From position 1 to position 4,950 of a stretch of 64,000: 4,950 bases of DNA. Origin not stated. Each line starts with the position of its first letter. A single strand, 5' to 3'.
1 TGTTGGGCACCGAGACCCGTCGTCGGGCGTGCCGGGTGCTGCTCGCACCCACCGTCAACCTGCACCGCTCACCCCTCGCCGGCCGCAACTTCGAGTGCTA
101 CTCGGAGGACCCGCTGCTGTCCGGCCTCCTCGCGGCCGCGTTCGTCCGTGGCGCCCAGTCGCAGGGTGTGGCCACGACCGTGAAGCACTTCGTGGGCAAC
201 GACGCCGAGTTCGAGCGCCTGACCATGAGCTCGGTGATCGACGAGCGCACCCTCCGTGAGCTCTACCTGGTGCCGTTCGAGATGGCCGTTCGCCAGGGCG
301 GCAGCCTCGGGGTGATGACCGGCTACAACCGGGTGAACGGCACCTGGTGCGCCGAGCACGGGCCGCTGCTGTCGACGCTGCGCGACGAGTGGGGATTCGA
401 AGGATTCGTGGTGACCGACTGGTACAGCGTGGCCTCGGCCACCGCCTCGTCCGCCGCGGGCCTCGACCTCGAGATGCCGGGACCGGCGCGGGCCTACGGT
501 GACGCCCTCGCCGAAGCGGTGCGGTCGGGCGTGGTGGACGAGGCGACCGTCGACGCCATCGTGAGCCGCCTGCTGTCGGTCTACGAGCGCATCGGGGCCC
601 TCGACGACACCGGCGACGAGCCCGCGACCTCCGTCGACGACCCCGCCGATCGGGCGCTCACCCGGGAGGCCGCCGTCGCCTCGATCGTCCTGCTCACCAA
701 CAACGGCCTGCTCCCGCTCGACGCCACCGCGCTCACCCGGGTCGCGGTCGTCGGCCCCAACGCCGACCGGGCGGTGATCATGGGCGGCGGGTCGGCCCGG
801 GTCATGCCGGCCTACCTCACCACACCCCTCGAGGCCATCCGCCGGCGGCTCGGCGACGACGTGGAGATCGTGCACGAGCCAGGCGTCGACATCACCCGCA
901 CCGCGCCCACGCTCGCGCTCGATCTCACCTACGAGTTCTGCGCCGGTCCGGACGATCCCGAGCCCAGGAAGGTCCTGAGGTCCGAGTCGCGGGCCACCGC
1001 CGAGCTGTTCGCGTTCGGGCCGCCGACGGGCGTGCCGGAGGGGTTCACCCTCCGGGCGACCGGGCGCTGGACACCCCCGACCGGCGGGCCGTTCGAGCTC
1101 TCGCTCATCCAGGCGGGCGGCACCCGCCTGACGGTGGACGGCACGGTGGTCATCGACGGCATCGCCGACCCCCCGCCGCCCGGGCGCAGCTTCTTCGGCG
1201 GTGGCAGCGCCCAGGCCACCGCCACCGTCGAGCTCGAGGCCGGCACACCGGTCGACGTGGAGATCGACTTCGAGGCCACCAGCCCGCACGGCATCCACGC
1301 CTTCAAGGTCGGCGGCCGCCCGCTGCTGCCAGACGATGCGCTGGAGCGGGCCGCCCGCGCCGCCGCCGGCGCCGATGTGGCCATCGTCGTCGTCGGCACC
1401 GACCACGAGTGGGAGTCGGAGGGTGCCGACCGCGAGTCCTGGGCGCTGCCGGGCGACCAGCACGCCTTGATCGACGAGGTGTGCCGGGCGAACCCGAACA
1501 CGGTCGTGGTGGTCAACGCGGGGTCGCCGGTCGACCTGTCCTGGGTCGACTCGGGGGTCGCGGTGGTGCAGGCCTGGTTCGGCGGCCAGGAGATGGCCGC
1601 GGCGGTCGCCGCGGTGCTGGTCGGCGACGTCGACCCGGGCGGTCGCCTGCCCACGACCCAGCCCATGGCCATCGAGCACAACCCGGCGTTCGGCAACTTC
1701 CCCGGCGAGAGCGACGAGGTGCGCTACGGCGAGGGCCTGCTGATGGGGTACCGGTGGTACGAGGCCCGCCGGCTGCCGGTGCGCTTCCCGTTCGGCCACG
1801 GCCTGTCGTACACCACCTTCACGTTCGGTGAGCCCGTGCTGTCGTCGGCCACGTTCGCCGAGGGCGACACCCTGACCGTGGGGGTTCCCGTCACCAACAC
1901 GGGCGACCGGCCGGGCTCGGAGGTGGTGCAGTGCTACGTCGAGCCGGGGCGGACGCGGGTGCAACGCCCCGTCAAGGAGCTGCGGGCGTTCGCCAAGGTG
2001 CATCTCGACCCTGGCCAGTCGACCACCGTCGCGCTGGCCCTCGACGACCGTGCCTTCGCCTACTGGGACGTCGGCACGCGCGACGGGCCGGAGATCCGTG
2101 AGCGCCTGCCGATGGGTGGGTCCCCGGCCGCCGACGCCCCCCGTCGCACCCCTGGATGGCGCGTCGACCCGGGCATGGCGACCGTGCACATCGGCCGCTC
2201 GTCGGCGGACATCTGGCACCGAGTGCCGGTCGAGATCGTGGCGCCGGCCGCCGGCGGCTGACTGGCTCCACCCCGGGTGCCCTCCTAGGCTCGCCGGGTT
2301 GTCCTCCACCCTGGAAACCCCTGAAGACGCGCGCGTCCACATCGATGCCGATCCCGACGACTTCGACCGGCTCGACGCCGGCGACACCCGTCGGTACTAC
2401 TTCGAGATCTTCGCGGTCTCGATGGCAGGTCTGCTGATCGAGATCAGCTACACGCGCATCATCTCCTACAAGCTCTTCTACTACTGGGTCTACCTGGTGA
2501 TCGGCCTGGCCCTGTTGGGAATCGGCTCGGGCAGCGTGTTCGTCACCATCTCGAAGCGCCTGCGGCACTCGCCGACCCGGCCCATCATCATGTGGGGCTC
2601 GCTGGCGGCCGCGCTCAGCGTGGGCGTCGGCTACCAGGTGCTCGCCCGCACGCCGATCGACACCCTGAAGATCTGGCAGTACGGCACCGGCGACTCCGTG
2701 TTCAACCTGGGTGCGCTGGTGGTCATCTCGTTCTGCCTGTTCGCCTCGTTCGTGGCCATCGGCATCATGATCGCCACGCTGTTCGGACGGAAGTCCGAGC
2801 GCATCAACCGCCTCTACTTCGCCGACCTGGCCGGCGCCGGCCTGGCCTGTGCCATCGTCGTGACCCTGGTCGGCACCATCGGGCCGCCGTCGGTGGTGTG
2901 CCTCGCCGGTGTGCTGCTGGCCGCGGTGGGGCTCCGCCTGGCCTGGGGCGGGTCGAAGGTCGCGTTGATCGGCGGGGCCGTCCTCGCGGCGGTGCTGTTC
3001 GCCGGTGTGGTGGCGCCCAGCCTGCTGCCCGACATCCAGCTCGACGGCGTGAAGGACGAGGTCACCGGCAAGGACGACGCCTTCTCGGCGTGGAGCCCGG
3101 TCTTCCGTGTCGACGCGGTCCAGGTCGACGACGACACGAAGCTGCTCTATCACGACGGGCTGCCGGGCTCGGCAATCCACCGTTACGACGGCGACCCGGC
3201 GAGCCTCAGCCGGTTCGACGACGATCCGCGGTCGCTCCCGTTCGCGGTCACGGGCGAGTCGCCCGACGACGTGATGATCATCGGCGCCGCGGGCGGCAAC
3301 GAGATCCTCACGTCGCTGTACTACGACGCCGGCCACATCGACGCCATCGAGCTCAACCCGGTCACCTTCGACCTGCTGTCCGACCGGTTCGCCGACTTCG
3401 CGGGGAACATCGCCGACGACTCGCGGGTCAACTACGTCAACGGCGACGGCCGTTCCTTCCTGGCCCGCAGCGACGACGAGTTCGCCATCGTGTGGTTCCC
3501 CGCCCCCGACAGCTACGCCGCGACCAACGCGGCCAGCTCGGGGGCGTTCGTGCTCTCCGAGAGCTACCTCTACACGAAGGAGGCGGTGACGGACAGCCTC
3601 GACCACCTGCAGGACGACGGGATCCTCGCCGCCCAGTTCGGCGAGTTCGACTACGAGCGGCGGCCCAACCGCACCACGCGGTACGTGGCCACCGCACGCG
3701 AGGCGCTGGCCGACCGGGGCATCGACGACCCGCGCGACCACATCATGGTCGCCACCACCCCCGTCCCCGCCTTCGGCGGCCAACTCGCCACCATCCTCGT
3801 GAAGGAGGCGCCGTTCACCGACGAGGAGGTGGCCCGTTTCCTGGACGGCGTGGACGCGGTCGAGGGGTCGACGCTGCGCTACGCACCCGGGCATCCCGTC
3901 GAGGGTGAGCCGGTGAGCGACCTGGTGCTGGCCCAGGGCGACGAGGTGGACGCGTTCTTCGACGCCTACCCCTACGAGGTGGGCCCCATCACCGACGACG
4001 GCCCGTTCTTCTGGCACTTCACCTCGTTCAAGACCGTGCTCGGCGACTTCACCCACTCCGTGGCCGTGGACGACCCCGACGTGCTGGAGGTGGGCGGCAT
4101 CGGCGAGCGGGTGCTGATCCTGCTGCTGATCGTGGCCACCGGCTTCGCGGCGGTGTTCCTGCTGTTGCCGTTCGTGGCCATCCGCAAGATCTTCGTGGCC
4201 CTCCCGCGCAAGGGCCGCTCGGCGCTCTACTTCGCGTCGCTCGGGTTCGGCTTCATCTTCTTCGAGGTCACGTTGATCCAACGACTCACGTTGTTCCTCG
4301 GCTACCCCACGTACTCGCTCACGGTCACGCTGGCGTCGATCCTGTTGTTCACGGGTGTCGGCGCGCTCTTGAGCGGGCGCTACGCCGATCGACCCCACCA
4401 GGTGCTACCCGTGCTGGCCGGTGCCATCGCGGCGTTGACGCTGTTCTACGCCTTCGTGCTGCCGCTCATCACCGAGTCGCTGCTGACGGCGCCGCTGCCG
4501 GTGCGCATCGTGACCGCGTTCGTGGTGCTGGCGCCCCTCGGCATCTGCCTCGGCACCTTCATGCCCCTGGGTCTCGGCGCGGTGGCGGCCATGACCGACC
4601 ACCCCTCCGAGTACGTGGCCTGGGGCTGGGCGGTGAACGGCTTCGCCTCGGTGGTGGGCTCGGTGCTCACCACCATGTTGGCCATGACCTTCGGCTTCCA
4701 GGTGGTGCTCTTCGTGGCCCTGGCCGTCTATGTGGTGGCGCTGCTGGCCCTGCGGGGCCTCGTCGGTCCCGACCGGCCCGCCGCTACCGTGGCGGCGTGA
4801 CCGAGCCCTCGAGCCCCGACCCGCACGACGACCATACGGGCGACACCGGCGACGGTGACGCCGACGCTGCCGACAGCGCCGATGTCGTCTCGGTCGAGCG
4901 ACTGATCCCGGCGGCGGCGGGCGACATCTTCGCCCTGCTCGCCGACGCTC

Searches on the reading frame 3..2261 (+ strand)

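Call 45: search_protein_families(library=pfam, proteins=[window:3-2261:+], max_evalue=0.00001)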
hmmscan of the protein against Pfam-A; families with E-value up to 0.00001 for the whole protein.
window:3-2261:+ (752 aa): 4 families
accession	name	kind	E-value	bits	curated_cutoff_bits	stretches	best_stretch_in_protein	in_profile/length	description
PF01915.27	Glyco_hydro_3_C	-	7.9e-57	192.9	31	1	228-603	1-200/200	Glycosyl hydrolase family 3 C-terminal domain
PF00933.27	Glyco_hydro_3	-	5.7e-32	111.8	27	1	8-193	114-316/316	Glycosyl hydrolase family 3 N terminal domain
PF14310.12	Fn3-like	-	1.8e-21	76.5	25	1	640-734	1-71/71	Fibronectin type III-like domain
PF07691.17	PA14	-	2.3e-06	27.9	24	1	343-427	41-122/147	PA14 domain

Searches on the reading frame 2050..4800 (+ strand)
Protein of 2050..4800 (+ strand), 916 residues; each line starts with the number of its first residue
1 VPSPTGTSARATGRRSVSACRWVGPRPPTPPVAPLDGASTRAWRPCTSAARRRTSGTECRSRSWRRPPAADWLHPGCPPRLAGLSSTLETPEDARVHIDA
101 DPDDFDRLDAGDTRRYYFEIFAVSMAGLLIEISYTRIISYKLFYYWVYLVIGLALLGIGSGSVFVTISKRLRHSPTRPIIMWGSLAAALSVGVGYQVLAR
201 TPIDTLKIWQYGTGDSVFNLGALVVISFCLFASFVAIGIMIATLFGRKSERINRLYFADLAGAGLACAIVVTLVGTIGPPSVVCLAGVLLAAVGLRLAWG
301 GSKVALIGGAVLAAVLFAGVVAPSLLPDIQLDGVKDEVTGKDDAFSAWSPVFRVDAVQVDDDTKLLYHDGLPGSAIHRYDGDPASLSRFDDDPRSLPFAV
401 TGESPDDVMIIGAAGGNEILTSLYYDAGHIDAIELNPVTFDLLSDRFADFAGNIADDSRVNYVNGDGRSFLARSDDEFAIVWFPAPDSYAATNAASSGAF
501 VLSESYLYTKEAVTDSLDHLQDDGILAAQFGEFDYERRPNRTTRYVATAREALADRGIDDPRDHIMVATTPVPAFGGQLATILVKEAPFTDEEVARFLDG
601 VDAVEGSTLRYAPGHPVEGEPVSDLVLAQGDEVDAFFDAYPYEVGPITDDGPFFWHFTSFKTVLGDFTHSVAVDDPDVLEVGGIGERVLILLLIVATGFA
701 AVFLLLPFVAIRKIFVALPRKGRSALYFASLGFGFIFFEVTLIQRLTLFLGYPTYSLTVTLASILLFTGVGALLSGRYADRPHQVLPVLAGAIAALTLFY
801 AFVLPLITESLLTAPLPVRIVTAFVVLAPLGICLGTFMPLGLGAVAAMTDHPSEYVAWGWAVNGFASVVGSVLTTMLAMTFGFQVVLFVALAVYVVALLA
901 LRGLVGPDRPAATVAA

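Call 45: search_protein_families(library=pfam, proteins=[window:2050-4800:+], max_evalue=0.00001)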
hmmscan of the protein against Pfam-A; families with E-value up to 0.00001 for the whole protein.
window:2050-4800:+ (916 aa): 1 family
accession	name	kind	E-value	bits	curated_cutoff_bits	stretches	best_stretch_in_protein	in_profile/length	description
PF01564.23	Spermine_synth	-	2.4e-06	27.7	22.9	1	403-537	17-139/186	Spermine/spermidine synthase domain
